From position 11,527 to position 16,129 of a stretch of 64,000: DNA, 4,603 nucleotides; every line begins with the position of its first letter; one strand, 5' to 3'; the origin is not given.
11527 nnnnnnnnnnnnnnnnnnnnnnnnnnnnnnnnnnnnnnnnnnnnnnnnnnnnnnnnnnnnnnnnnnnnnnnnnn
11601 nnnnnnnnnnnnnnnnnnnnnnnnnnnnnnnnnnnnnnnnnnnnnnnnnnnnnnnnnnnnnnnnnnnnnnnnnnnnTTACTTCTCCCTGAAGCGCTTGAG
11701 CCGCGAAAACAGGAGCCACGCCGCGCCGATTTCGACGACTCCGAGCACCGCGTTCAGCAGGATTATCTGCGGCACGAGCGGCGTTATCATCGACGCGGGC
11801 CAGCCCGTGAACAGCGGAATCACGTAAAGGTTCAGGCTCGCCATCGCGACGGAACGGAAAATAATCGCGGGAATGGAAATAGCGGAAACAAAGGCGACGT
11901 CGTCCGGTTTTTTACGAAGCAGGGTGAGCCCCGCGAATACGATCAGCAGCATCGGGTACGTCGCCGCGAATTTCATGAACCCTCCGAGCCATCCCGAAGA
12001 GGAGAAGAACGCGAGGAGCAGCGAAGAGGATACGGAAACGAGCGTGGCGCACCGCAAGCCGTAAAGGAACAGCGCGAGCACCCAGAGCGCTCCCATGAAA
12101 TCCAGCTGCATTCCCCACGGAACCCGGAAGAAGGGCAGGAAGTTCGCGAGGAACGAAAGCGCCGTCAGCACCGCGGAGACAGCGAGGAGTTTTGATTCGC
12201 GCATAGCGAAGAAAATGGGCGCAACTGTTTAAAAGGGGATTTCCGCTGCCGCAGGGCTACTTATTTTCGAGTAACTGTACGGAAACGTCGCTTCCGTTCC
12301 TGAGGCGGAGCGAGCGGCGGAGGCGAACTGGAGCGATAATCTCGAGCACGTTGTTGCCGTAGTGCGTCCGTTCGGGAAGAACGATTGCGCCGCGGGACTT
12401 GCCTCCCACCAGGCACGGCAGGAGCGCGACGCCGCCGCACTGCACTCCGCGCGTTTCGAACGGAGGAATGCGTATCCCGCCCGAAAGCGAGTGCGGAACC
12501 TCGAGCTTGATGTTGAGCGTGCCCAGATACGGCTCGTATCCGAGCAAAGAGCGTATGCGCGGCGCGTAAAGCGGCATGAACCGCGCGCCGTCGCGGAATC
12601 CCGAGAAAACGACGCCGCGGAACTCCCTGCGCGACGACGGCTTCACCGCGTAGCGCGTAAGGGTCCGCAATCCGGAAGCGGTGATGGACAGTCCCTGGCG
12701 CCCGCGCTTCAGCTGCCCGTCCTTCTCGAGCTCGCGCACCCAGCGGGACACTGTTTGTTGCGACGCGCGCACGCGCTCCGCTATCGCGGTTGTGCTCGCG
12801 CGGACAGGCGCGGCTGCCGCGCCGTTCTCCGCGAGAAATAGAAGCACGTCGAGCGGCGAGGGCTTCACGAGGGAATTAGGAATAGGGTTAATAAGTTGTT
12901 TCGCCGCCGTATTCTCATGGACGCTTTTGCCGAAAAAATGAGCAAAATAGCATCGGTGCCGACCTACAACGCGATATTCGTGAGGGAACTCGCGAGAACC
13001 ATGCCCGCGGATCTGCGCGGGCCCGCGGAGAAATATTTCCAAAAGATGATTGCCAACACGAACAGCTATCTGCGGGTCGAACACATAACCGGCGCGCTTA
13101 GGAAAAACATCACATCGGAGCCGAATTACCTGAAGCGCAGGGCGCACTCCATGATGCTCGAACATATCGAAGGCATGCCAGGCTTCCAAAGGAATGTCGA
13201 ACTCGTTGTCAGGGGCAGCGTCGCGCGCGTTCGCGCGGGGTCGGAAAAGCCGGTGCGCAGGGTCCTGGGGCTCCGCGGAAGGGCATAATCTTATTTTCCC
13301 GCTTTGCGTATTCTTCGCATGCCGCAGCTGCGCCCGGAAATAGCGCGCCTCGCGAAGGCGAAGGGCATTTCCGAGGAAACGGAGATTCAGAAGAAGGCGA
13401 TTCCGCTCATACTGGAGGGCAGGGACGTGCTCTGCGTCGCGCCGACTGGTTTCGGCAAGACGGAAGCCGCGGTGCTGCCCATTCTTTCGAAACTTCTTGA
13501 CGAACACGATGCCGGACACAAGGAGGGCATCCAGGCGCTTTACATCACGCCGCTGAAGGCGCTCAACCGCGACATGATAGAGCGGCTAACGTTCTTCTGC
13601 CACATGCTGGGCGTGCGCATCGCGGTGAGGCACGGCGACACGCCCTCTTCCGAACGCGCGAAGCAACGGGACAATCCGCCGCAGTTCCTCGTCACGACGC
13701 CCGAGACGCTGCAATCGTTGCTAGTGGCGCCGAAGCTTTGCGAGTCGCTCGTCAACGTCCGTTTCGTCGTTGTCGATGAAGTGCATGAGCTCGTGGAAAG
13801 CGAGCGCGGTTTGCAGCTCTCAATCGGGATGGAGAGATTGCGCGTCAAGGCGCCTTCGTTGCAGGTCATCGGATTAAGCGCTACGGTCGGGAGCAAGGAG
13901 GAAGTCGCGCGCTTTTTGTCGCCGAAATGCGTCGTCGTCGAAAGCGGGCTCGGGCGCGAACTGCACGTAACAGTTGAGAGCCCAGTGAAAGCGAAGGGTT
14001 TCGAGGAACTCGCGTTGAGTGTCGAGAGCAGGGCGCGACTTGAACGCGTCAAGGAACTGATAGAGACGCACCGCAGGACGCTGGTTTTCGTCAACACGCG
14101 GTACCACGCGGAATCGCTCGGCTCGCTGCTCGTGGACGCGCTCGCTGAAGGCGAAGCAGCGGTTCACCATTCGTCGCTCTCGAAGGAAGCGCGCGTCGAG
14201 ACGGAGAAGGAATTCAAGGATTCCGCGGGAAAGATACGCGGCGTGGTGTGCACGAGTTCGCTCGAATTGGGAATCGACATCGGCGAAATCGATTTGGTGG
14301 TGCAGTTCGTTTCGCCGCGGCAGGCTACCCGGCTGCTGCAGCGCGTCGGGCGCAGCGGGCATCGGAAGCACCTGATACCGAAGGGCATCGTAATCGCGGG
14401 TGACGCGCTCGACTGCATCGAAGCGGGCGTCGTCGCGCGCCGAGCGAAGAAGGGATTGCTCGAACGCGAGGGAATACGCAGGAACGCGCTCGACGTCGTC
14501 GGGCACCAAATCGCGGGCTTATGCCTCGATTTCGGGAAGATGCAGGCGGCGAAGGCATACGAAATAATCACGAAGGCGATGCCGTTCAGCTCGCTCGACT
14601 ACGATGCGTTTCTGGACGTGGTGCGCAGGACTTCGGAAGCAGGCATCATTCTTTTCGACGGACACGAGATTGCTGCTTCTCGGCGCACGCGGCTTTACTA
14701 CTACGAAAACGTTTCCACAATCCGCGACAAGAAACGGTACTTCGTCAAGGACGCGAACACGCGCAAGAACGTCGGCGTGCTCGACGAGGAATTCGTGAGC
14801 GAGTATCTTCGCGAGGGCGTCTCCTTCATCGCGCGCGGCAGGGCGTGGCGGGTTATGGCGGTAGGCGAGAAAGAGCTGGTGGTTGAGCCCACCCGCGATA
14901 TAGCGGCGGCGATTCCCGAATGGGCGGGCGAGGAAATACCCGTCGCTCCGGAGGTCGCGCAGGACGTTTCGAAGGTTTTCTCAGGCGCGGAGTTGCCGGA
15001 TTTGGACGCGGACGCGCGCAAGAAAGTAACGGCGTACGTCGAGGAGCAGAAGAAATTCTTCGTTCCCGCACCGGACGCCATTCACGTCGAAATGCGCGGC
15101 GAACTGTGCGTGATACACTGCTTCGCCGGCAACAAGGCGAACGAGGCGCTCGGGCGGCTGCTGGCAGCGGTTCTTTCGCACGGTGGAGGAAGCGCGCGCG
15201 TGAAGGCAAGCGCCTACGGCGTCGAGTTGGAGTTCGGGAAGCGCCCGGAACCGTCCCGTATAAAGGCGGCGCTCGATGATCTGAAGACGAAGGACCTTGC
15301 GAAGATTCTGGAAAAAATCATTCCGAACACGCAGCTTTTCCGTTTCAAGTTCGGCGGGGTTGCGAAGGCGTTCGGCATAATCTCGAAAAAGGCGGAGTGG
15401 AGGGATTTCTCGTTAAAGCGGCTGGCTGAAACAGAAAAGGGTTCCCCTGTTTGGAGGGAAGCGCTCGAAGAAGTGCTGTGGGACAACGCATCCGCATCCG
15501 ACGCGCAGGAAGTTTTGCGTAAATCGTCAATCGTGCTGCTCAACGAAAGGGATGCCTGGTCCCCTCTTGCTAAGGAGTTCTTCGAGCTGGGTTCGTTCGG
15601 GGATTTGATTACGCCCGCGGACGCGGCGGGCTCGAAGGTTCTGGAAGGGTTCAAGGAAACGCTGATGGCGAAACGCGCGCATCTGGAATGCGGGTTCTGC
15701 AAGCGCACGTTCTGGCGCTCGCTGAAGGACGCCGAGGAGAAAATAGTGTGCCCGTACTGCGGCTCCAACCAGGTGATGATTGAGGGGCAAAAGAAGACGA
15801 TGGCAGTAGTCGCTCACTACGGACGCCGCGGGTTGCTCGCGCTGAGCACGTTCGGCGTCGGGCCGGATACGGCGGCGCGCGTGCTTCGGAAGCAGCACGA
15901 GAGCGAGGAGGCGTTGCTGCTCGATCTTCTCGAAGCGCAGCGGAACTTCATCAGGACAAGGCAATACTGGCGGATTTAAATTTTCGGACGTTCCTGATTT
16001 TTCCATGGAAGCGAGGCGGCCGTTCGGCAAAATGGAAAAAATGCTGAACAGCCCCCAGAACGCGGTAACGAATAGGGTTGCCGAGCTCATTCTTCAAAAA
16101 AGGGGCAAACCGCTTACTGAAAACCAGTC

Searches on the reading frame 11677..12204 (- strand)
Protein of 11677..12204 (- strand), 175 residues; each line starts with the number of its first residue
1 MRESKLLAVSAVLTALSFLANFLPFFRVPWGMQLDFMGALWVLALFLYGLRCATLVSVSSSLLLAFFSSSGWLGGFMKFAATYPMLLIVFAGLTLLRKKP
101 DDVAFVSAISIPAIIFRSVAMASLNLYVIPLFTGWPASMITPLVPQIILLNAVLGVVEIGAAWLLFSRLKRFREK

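Call 52: search_protein_families(library=pfam, proteins=[window:11677-12204:-], max_evalue=0.0001)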
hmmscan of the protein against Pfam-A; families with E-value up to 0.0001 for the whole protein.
window:11677-12204:- (175 aa): 1 family
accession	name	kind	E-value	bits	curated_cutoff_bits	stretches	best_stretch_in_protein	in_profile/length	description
PF12822.12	ECF_trnsprt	-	7.2e-09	36.3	30.7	1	5-149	1-147/169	ECF transporter, substrate-specific component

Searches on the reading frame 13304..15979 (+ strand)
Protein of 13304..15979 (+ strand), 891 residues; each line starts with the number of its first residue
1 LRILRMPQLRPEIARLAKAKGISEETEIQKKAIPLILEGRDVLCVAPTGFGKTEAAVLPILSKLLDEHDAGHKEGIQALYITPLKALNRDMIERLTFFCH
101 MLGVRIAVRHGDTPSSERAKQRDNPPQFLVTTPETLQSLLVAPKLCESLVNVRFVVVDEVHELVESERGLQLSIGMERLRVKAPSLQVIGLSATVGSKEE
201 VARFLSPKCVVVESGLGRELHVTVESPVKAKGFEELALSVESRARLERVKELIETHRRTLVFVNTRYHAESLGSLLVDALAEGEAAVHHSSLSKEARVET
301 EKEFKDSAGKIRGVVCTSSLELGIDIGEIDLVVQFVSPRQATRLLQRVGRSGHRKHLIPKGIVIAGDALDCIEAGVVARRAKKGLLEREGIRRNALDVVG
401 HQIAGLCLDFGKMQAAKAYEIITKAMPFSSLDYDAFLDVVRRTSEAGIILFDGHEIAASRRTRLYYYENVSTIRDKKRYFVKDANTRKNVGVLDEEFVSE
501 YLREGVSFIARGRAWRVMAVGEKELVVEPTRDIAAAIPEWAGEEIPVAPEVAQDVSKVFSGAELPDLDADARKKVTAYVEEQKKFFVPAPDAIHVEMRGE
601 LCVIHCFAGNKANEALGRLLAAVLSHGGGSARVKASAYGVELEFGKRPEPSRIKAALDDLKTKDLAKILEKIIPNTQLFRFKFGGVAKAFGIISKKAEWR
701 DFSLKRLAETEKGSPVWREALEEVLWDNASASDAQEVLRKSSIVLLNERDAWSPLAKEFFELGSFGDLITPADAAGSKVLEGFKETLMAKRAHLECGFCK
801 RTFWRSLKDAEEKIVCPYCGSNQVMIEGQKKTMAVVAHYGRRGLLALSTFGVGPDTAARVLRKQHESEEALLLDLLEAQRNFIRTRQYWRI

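Call 52: search_protein_families(library=pfam, proteins=[window:13304-15979:+], max_evalue=0.0001)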
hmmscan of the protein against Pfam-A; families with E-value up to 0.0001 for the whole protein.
window:13304-15979:+ (891 aa): 6 families
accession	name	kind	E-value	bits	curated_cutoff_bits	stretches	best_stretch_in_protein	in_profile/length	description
PF00270.35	DEAD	-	1.2e-38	132.9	26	1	26-197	1-162/167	DEAD/DEAH box helicase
PF08494.16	DEAD_assoc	-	2.7e-21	76.7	23.5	1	587-756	1-191/191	DEAD/H associated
PF00271.37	Helicase_C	-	1.2e-20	74.2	23.5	1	246-353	3-108/110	Helicase conserved C-terminal domain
PF19306.5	WH_Lhr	-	2.1e-10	40.7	27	1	380-531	2-162/168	Large helicase-related protein, winged helix domain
PF04851.21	ResIII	-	3.2e-07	30.8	22.5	1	29-195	8-162/164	Type III restriction enzyme, res subunit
PF22590.2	Cas3-like_C_2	-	1.3e-05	25.8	27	1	257-351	3-101/106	CRISPR-associated nuclease/helicase Cas3, C-terminal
